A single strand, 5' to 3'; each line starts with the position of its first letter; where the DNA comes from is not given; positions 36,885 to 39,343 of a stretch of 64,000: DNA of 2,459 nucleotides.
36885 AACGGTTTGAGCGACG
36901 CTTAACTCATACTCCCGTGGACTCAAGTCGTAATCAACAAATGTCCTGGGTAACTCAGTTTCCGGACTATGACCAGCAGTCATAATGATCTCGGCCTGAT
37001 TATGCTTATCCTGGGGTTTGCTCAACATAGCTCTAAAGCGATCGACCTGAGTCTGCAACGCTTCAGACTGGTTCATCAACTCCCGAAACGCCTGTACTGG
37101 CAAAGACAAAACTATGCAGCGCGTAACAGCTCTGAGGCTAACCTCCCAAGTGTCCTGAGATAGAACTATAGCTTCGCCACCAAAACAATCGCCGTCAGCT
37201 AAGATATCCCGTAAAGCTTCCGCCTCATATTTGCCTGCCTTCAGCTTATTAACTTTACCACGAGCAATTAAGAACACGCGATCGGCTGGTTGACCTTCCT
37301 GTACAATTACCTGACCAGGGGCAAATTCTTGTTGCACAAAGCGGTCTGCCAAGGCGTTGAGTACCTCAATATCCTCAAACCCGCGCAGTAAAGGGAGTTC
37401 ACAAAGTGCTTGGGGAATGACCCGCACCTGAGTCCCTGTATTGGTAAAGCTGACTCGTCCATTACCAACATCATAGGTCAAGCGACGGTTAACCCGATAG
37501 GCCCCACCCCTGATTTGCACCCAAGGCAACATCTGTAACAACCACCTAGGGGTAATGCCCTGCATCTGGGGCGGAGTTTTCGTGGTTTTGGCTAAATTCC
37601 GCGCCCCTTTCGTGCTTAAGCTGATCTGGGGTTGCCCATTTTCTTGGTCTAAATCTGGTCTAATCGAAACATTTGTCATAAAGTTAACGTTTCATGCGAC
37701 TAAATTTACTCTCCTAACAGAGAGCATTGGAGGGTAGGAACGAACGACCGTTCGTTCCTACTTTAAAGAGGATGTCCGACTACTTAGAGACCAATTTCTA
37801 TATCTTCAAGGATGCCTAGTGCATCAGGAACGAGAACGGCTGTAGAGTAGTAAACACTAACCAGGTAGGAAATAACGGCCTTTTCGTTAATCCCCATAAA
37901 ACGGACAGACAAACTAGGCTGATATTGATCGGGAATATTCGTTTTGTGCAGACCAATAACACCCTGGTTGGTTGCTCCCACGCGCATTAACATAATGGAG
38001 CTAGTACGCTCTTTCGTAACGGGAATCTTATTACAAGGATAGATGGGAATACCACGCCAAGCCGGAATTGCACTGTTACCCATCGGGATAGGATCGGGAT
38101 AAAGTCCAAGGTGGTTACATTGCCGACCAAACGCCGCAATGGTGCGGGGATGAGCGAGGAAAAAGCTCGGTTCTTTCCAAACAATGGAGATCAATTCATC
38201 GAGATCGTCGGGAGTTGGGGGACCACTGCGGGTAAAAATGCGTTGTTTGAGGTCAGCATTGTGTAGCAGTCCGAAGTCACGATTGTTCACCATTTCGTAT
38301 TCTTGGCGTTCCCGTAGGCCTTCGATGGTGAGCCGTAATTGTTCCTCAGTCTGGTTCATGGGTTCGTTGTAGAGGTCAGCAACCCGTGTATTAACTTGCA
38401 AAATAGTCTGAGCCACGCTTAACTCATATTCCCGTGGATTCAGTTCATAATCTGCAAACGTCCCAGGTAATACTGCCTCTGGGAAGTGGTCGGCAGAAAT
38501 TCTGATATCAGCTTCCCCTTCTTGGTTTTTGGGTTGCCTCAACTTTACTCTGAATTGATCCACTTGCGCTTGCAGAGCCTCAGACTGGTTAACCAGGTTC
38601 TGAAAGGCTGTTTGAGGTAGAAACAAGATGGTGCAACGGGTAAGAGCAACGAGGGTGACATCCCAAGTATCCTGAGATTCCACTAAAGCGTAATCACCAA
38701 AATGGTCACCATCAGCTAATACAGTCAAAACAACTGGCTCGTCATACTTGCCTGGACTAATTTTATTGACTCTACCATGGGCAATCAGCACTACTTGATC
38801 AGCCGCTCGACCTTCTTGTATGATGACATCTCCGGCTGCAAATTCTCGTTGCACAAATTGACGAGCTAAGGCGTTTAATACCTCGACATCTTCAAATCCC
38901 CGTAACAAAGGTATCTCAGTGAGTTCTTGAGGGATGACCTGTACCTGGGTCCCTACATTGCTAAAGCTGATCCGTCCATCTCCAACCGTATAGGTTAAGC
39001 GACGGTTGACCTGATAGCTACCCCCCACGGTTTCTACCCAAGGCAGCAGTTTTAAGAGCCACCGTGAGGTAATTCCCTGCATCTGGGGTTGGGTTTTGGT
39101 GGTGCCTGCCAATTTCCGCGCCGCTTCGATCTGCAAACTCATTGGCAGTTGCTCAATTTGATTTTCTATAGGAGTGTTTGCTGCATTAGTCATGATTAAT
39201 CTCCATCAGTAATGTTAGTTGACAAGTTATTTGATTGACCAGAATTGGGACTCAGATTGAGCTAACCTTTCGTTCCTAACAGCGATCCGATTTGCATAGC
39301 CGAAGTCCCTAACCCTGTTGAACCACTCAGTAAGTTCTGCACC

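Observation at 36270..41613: Geosmin synthase operon with two Family 2B encapsulin shell genes: probable two-component nanocompartment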

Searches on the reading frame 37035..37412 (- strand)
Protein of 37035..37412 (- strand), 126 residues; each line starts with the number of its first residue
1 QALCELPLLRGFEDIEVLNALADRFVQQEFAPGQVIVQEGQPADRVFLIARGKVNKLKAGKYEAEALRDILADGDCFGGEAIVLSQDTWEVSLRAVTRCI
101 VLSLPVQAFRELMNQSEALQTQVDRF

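Call 47: search_solved_structures(query=window:37035-37412:-, show_alignments=5, max_evalue=0.0001)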
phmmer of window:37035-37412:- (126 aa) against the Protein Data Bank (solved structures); distinct sequences matched with E-value up to 0.0001: 67 (the best 60 are shown).
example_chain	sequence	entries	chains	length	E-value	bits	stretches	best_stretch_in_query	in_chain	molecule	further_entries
9bix_A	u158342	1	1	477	2.4e-27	98.5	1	3-126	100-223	Crp/Fnr family transcriptional regulator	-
9bje_A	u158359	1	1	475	8.4e-27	96.7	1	3-120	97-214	Crp/Fnr family transcriptional regulator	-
9bhu_A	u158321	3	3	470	4.2e-22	81.6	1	1-123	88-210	Nucleotide-binding protein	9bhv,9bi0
9ya0_MA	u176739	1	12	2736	2.3e-13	53.4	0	7-118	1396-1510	PCR12, TGME49_219070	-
5ezr_A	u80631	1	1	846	2.5e-09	40.3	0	18-86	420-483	cGMP-dependent protein kinase, putative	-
4rz7_A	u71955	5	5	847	2.5e-09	40.3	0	18-86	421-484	cGMP-dependent protein kinase, putative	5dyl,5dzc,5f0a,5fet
9p74_A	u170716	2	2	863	2.8e-09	40.2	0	18-86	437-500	cGMP-dependent protein kinase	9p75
5kbf_A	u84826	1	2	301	3e-09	40.1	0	21-114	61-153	CAMP-dependent protein kinase regulatory subunit, putative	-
3shr_A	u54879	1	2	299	5e-09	39.4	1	15-112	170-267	cGMP-dependent protein kinase 1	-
4z07_A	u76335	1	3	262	2.5e-08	37.1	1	15-112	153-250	cGMP-dependent protein kinase 1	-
7ssb_A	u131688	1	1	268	3.8e-08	36.5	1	15-102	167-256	cGMP-dependent protein kinase 1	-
5w5a_A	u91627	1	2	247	2e-07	34.2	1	18-117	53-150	HTH-type transcriptional regulator Cmr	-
5w5b_A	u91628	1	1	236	2.1e-07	34.2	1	18-117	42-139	HTH-type transcriptional regulator Cmr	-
2mng_A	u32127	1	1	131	2.1e-07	34.1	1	6-116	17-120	Potassium/sodium hyperpolarization-activated cyclic nucleotide-gated channel 4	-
7lv3_A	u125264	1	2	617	2.2e-07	34.1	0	15-112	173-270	Isoform Beta of cGMP-dependent protein kinase 1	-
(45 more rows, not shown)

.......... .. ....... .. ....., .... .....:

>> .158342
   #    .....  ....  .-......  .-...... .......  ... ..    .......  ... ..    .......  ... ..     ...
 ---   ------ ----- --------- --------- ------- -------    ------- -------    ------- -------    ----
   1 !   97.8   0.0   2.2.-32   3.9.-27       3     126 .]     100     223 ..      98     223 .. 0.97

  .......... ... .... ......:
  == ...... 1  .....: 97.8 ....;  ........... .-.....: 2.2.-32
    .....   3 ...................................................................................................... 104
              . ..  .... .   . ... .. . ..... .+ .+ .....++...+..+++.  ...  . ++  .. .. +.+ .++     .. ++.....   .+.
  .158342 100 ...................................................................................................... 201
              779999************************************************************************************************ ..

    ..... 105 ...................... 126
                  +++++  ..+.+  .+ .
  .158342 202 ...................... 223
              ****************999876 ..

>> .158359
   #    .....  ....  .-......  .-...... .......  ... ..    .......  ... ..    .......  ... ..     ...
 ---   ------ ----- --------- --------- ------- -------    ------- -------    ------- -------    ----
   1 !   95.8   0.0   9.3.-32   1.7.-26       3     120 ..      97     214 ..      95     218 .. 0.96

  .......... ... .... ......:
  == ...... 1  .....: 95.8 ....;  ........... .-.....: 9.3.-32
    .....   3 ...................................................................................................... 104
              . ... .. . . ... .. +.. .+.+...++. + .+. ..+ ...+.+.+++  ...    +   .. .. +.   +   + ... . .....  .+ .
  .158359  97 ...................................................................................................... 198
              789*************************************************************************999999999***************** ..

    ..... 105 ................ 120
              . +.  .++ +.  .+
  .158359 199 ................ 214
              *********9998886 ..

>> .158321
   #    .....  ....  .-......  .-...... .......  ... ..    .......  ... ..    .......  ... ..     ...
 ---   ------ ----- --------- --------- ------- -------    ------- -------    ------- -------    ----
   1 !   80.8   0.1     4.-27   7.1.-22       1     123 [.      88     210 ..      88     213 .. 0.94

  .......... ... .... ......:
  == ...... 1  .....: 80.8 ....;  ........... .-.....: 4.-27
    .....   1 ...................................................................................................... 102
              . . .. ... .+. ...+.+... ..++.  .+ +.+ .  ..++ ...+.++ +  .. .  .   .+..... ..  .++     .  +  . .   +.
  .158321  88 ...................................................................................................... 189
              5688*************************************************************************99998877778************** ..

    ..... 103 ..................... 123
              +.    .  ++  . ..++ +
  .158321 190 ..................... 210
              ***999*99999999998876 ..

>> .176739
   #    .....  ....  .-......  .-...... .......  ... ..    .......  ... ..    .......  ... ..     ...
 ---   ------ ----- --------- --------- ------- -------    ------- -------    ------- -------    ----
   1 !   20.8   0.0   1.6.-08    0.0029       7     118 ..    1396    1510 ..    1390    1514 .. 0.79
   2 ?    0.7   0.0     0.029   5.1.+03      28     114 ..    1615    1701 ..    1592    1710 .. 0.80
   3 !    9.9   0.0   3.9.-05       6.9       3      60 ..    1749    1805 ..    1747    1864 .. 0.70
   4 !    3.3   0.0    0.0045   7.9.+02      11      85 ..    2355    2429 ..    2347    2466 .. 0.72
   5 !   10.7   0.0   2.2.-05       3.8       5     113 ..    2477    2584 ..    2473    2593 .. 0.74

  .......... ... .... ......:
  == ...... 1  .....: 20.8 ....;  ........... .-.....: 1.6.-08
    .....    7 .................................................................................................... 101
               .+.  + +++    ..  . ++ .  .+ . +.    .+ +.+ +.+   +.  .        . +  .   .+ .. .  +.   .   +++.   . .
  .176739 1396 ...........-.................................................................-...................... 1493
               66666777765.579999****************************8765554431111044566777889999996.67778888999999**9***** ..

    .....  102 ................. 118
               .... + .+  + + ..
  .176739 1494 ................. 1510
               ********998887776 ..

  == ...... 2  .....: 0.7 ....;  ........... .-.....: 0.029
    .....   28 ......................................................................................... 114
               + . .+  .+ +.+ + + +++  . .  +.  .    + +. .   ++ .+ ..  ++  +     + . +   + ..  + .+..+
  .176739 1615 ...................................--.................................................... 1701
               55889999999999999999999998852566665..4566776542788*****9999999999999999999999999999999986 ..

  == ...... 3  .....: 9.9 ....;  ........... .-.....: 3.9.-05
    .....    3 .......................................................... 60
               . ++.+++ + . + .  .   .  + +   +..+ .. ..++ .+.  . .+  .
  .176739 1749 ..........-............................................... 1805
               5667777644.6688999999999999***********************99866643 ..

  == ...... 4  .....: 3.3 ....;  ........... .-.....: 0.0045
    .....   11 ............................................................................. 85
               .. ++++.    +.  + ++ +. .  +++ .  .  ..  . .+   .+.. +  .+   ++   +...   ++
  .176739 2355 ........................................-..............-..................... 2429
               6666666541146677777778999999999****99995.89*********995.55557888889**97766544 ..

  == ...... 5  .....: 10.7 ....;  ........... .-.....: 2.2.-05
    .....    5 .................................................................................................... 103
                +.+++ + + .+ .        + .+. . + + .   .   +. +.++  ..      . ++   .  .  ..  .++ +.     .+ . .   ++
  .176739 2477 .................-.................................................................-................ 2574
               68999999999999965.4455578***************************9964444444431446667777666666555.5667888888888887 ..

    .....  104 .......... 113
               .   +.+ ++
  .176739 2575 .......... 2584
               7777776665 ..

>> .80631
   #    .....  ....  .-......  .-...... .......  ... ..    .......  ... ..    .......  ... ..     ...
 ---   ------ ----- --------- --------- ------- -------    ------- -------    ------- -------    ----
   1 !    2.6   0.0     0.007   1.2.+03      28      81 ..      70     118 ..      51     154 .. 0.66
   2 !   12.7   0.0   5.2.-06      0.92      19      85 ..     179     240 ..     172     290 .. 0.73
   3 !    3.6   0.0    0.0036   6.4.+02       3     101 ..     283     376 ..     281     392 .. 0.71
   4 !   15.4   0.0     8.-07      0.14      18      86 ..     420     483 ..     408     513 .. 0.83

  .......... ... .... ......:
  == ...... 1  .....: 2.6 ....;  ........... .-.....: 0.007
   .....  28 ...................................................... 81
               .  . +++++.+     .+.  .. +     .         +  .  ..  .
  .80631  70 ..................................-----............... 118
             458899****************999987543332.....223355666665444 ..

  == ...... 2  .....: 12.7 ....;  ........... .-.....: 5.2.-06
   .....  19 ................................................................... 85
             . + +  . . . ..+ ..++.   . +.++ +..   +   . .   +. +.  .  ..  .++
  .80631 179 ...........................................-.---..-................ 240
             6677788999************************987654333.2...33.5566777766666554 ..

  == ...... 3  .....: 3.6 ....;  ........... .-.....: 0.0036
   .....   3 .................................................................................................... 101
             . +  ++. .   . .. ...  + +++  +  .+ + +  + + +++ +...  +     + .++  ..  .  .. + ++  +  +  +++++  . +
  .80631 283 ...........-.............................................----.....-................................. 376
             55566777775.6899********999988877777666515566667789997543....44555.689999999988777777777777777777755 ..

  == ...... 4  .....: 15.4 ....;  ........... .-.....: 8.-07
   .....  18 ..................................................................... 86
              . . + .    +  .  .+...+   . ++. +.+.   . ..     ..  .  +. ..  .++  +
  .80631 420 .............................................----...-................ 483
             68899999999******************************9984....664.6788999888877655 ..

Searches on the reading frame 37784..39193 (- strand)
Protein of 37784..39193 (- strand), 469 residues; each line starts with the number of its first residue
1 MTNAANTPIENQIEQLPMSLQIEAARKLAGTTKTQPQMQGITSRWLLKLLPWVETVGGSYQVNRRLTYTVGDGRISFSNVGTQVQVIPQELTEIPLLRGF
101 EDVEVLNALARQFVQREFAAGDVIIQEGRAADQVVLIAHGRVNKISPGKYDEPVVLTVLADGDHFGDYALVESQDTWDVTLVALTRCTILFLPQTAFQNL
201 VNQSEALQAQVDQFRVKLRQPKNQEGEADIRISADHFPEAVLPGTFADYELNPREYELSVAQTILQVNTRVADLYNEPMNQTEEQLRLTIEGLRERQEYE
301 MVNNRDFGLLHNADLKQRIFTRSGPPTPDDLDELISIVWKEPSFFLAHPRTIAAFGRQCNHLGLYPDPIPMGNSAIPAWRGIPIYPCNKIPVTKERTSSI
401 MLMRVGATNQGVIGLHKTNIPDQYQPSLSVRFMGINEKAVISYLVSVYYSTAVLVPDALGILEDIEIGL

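Call 3: search_protein_families(library=pfam, proteins=[window:37784-39193:-], max_evalue=0.01)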
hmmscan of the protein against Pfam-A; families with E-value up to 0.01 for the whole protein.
window:37784-39193:- (469 aa): 2 families
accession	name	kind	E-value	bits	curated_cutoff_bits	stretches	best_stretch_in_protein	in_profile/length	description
PF19307.5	SrpI-like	-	2.3e-130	433.5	22.8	1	217-468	3-253/254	Type 2A encapsulin shell protein SrpI-like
PF00027.35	cNMP_binding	-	1.1e-16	61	27.5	1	116-203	2-88/89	Cyclic nucleotide-binding domain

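Call 4: search_protein_families(library=ncbifam, proteins=[window:37784-39193:-], max_evalue=0.01)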
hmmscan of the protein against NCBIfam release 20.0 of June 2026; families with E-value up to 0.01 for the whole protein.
window:37784-39193:- (469 aa): 6 families
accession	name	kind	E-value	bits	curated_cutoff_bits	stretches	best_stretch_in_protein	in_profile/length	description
NF041163.2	encap_f2b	equivalog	1.2e-221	736.6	400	1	19-468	1-449/450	family 2B encapsulin nanocompartment shell protein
NF041162.2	encap_f2a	equivalog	2e-109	365.3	380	2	224-468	47-290/295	family 2A encapsulin nanocompartment shell protein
NF008732.0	PRK11753.1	equivalog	4.9e-08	32.7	266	1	105-221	15-132/214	cAMP-activated global transcriptional regulator CRP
NF058543.1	ActPatMycb56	equivalog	7.3e-06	25.1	460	1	103-216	9-120/317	acetyltransferase Pat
NF045672.1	MCP_gp7_epsi_15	equivalog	0.0016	17.9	75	0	26-69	6-51/309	major capsid protein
TIGR03896.1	cyc_nuc_ocin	subfamily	0.0017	17.8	161.05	1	114-210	9-108/317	bacteriocin-type transport-associated protein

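Call 24: search_solved_structures(query=window:37784-39193:-, show_alignments=0, max_evalue=1e-50)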
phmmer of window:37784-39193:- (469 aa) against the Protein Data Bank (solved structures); distinct sequences matched with E-value up to 1e-50: 8.
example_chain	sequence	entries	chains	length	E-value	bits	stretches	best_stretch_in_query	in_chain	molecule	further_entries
9bje_A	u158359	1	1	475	4.8e-188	628.8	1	17-469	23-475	Crp/Fnr family transcriptional regulator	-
9bhu_A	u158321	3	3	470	3.4e-184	616.1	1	18-467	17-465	Nucleotide-binding protein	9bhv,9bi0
9bix_A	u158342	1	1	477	9.6e-184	614.6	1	8-468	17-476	Crp/Fnr family transcriptional regulator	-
8t6r_A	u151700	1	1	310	2.6e-89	303.3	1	228-467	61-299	Major membrane protein I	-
6x8m_A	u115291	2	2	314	1.9e-88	300.5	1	228-467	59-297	Protein SrpI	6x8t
8wol_1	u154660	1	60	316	5.8e-81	275.8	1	237-467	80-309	Major membrane protein 1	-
9ksl_A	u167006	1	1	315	6.1e-81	275.8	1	236-467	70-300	Major membrane protein I (MMP-I)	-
8won_A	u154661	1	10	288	2.5e-78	267.2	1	237-467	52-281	Major membrane protein I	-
